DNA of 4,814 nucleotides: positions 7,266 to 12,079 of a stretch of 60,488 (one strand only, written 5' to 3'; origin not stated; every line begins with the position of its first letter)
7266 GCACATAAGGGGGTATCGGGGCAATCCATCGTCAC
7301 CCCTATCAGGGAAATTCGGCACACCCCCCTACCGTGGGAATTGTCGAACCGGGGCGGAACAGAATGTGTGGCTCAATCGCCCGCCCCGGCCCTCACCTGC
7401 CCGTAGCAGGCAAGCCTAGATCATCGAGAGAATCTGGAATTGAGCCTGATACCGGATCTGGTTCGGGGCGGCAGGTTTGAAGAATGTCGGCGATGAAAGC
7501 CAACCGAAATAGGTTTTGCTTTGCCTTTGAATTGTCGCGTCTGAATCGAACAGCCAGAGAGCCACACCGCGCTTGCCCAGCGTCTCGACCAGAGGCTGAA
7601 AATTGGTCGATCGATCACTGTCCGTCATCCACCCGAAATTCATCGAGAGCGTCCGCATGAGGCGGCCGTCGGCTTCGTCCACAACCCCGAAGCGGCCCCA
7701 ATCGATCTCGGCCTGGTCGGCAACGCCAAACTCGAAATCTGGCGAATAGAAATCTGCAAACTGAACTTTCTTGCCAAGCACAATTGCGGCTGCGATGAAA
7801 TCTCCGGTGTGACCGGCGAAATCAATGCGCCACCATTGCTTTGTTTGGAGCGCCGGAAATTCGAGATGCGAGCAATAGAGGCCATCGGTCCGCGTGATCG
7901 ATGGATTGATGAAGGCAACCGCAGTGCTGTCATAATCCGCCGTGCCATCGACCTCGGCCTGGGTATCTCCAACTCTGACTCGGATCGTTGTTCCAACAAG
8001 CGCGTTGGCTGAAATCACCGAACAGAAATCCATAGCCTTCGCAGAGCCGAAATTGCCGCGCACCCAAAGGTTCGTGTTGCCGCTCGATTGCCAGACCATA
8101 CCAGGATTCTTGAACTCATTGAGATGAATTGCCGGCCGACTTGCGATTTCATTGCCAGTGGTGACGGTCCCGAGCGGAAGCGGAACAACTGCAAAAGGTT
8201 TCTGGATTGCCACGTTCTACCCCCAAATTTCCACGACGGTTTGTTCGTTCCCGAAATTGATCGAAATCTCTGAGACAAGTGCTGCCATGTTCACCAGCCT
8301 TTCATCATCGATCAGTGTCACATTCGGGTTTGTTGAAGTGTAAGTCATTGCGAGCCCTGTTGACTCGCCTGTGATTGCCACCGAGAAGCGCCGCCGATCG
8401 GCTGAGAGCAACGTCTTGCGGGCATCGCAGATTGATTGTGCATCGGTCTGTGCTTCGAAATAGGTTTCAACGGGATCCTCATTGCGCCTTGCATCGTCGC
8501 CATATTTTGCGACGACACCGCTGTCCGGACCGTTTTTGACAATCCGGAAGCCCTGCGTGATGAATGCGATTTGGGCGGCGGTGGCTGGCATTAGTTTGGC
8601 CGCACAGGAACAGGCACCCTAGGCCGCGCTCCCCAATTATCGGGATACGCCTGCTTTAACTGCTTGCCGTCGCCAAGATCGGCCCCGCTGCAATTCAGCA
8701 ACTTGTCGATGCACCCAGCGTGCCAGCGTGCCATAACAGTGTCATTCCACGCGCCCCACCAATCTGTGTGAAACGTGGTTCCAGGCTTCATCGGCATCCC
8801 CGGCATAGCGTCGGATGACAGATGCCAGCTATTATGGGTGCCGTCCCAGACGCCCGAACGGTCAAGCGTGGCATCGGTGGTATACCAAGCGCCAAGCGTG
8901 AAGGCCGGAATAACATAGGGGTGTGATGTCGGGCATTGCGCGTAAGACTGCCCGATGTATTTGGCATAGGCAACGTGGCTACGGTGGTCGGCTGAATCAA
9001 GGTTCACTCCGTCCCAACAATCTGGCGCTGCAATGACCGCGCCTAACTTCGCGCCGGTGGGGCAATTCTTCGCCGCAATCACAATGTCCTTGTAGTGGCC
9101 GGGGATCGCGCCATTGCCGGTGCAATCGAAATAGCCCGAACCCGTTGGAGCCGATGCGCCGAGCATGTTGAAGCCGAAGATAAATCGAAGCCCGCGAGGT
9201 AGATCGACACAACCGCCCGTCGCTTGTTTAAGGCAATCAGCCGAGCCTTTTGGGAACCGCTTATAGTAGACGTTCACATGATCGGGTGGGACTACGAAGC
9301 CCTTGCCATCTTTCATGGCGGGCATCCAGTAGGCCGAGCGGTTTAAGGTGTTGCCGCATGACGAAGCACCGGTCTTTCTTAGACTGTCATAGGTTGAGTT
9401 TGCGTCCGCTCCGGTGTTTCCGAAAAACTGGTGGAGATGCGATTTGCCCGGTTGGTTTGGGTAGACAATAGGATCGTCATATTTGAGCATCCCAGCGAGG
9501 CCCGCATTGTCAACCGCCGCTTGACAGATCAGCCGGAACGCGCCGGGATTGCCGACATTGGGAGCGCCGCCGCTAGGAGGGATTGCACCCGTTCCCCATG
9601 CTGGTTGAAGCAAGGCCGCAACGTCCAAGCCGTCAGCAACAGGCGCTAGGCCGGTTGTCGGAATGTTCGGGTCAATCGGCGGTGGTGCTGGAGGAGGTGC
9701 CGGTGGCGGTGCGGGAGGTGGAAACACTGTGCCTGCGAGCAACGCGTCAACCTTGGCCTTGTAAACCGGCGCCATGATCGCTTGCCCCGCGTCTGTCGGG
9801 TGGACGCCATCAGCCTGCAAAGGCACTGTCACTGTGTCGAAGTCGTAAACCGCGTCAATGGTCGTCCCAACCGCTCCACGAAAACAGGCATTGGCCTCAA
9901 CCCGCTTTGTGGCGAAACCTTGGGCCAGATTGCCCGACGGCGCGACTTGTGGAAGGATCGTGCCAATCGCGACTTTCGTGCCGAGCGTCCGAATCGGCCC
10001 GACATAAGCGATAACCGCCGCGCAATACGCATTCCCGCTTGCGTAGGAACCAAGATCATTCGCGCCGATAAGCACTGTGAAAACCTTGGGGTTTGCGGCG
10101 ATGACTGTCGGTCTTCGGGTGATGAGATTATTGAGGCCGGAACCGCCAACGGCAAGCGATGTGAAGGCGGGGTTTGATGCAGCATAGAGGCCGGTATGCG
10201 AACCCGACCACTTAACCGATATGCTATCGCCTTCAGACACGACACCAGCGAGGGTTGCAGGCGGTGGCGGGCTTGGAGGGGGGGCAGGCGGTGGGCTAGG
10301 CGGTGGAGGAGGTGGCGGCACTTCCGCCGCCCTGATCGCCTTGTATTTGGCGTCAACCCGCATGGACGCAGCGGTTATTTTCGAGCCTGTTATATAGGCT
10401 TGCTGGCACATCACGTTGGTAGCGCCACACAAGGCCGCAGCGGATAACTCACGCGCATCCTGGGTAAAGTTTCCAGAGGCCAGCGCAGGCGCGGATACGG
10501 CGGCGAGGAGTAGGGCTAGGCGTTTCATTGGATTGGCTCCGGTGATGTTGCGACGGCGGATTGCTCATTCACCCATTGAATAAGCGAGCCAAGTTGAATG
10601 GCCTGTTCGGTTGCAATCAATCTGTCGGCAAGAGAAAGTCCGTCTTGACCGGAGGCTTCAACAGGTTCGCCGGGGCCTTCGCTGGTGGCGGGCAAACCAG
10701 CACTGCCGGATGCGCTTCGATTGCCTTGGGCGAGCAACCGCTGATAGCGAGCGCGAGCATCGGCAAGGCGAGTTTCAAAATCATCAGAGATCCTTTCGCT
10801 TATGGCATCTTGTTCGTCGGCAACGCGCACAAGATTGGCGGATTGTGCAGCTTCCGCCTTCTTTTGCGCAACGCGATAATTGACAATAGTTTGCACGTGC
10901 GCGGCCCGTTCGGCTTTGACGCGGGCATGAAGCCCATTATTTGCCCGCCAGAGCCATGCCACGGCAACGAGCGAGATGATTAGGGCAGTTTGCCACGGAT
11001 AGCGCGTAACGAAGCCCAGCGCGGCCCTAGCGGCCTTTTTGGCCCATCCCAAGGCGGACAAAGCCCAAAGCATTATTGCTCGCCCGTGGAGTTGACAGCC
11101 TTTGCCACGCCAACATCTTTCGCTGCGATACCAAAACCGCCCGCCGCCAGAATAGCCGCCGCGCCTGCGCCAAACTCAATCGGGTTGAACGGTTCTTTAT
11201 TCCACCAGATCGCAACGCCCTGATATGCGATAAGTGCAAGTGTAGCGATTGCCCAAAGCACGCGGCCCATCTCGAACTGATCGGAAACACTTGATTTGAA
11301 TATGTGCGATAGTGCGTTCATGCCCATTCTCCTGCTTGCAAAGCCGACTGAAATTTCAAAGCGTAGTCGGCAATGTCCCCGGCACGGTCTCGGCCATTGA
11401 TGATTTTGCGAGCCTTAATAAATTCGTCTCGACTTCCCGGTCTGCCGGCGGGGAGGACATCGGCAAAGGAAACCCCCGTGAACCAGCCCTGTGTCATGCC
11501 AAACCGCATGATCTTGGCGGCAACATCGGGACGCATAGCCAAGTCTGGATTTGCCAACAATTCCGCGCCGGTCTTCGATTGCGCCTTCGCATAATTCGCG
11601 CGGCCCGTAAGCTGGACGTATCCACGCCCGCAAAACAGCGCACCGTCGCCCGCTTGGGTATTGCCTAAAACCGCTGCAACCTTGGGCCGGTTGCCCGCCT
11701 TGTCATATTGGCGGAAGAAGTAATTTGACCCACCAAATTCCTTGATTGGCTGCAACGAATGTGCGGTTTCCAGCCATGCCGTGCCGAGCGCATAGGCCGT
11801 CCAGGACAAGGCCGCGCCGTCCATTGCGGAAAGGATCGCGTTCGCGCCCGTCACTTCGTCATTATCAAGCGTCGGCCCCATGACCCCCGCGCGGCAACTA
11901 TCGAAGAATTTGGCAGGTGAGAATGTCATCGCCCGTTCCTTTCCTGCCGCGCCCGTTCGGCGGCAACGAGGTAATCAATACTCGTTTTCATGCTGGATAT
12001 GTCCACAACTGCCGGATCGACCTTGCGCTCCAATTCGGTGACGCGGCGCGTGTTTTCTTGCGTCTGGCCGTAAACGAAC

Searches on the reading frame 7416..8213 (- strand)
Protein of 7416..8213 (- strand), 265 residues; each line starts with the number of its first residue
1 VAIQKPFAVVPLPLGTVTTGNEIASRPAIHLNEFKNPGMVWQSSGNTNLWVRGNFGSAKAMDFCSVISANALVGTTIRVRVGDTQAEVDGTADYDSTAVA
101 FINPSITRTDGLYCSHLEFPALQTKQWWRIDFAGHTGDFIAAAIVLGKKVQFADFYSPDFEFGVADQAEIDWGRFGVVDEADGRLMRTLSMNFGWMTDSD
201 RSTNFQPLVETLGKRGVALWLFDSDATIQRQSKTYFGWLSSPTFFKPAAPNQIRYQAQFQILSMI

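Call 11: search_protein_families(library=phrogs, proteins=[window:7416-8213:-], max_evalue=0.01)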
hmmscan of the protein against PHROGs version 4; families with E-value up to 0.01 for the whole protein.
window:7416-8213:- (265 aa): 2 families
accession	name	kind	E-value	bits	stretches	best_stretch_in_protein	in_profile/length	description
phrog_8610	-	unknown function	1.1e-23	84.8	1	11-242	12-248/270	-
phrog_1309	-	lysis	0.0085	16.5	0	116-223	196-306/410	endolysin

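Call 12: search_protein_families(library=pfam, proteins=[window:7416-8213:-], max_evalue=0.01)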
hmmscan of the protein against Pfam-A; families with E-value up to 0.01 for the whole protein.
window:7416-8213:- (265 aa): 0 families

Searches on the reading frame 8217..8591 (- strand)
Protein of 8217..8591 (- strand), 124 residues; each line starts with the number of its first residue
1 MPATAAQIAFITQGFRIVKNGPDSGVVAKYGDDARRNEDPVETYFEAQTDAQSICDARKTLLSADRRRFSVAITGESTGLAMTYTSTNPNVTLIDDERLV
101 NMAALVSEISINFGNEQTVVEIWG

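Call 11: search_protein_families(library=phrogs, proteins=[window:8217-8591:-], max_evalue=0.01)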
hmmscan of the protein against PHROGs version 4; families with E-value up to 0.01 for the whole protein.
window:8217-8591:- (124 aa): 2 families
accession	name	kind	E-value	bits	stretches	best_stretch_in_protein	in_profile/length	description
phrog_8917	-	unknown function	0.00056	19.4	1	36-124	522-609/613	-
phrog_35663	-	unknown function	0.0023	18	1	4-98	266-360/361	-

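Call 12: search_protein_families(library=pfam, proteins=[window:8217-8591:-], max_evalue=0.01)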
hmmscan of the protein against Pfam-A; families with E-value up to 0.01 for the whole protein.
window:8217-8591:- (124 aa): 0 families

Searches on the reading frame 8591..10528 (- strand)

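Call 11: search_protein_families(library=phrogs, proteins=[window:8591-10528:-], max_evalue=0.01)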
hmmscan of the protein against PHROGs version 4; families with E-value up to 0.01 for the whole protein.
window:8591-10528:- (645 aa): 2 families
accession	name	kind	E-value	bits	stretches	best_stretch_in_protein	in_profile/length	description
phrog_6102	-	moron, auxiliary metabolic gene and host takeover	1.8e-05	24.6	1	123-263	77-228/442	lipase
phrog_19622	-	other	0.00012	21.7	1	126-247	103-228/524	esterase/lipase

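Call 12: search_protein_families(library=pfam, proteins=[window:8591-10528:-], max_evalue=0.01)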
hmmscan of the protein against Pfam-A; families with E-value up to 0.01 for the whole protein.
window:8591-10528:- (645 aa): 3 families
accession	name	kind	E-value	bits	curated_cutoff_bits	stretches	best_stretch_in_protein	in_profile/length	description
PF09362.15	DUF1996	-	1.6e-37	130.2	27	1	352-594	1-237/237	Domain of unknown function (DUF1996)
PF13472.12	Lipase_GDSL_2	-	5.4e-11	43.7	32.9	1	100-251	3-178/178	GDSL-like Lipase/Acylhydrolase family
PF00657.28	Lipase_GDSL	-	4e-06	27.6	23.6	1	122-253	44-205/208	GDSL-like Lipase/Acylhydrolase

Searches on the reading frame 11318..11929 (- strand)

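Call 11: search_protein_families(library=phrogs, proteins=[window:11318-11929:-], max_evalue=0.01)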
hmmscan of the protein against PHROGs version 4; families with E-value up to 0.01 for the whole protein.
window:11318-11929:- (203 aa): 8 families
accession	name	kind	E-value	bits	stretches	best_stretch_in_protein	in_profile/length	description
phrog_181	-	lysis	2.9e-29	103.6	1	23-199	349-533/769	endolysin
phrog_29753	-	unknown function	1.2e-21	78.3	1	97-193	275-370/374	-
phrog_26317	-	unknown function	4.4e-09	37.3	1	87-139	17-69/119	-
phrog_34417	-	unknown function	4.5e-08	33.7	1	30-144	25-138/326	-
phrog_14712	-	moron, auxiliary metabolic gene and host takeover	4.2e-07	30.4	1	85-145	77-139/322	chitinase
phrog_9506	-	lysis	1.1e-06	29.5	1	88-115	78-105/330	endolysin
phrog_3201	-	tail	7.3e-06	24.8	1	88-178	2103-2185/2408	tail fiber protein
phrog_1519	-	lysis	5.7e-05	23.4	1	74-201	257-381/502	endolysin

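Call 12: search_protein_families(library=pfam, proteins=[window:11318-11929:-], max_evalue=0.01)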
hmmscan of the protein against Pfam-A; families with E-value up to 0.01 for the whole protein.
window:11318-11929:- (203 aa): 1 family
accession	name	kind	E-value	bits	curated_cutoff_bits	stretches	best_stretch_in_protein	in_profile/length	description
PF00182.24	Glyco_hydro_19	-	4.3e-06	27.1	25.5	1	70-136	81-144/232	Chitinase class I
